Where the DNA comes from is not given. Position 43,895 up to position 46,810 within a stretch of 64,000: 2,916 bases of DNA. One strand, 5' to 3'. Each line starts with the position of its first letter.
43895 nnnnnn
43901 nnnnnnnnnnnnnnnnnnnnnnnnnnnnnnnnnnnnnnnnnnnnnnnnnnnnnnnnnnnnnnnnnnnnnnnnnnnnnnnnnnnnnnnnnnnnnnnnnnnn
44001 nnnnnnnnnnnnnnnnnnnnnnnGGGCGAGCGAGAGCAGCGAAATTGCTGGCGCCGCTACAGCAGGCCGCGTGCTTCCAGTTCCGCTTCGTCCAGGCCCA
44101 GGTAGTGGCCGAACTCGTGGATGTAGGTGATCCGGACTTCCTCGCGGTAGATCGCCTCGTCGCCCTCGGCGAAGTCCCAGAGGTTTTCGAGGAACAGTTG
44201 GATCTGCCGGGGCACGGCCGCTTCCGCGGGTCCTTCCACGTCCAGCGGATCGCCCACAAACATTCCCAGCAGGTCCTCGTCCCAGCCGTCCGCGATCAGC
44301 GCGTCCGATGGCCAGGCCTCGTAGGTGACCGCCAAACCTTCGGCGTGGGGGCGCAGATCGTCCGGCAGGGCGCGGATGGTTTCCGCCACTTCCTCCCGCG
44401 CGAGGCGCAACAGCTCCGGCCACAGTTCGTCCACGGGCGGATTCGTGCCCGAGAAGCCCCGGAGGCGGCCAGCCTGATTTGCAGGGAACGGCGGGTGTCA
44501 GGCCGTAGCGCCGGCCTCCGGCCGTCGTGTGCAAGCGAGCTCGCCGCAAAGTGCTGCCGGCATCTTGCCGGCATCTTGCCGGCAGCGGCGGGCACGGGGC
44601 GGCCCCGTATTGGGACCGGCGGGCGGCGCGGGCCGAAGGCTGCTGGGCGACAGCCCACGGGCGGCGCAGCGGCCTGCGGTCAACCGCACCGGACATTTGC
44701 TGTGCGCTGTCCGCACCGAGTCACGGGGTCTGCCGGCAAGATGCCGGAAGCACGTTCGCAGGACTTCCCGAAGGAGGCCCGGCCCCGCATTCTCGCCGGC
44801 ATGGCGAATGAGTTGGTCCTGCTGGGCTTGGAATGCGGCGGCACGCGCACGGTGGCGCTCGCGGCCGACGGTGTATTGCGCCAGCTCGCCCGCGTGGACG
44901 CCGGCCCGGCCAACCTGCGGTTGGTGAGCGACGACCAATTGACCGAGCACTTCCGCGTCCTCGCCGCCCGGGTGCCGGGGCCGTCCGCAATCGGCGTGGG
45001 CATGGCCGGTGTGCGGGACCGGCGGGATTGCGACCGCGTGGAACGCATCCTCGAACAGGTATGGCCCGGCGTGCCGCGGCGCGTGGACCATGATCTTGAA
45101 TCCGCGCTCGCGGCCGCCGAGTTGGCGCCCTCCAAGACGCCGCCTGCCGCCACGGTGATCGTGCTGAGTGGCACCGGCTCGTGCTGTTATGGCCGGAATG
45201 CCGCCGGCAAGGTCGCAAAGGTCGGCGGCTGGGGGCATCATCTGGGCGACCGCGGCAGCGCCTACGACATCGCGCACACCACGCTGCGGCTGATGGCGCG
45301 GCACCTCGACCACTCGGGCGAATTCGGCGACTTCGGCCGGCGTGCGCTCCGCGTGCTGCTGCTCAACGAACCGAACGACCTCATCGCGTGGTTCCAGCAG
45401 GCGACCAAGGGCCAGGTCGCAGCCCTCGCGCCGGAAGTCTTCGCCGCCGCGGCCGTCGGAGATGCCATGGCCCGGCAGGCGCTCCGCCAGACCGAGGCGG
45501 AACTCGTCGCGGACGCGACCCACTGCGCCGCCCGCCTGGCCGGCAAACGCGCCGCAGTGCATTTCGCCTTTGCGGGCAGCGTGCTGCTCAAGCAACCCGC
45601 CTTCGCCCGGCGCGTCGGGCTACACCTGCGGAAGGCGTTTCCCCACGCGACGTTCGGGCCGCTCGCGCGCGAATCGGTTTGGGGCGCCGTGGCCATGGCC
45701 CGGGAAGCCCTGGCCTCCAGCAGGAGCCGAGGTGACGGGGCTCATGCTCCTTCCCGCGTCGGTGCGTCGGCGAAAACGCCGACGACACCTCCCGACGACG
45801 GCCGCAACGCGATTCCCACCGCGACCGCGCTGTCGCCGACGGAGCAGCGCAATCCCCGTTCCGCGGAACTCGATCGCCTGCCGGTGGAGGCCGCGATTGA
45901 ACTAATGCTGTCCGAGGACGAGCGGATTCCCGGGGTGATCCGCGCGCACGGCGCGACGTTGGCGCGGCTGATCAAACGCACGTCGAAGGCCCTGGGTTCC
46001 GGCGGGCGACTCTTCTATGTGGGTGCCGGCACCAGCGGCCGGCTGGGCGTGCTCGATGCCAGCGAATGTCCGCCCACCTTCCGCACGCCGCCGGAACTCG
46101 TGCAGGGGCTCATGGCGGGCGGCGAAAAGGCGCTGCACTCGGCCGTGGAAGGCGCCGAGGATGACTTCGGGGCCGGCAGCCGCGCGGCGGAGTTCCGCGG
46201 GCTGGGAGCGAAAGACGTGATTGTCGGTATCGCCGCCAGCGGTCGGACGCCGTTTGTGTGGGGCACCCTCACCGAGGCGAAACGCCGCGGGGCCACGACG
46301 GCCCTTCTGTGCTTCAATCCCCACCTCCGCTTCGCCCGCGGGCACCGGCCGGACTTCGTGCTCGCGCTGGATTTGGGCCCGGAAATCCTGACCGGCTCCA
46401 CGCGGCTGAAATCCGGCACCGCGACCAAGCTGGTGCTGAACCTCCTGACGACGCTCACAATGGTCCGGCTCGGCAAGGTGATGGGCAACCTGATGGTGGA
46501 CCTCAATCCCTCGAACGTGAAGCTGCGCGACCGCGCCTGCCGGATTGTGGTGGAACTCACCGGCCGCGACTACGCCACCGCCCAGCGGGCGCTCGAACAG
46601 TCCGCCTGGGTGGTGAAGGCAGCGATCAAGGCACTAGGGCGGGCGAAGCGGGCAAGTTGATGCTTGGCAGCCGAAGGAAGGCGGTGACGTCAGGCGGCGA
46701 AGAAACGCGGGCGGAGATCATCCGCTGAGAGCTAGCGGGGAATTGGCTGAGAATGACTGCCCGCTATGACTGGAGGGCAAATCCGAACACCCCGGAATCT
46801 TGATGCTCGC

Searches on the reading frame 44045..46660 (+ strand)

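Call 29: search_protein_families(library=pfam, proteins=[window:44045-46660:+], max_evalue=0.001)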
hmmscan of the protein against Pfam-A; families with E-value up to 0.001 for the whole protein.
window:44045-46660:+ (871 aa): 5 families
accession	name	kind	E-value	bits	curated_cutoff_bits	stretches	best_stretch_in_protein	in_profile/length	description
PF01869.26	BcrAD_BadFG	-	8.2e-17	62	31.5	1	357-519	97-236/271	BadF/BadG/BcrA/BcrD ATPase family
PF22645.1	GKRP_SIS_N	-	2.8e-15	56.5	27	1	641-743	4-110/113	Glucokinase regulatory protein N-terminal SIS domain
PF22198.1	GKRP_SIS_2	-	8.8e-07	29.3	27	1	635-696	3-64/191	Glucokinase regulatory protein, second SIS domain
PF20741.3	GKRP-like_C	-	1.2e-05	26.2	27.7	1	815-859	2-46/100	C-terminal lid domain of glucokinase regulatory protein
PF13580.11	SIS_2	-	0.00072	20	27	0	637-752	19-133/138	SIS domain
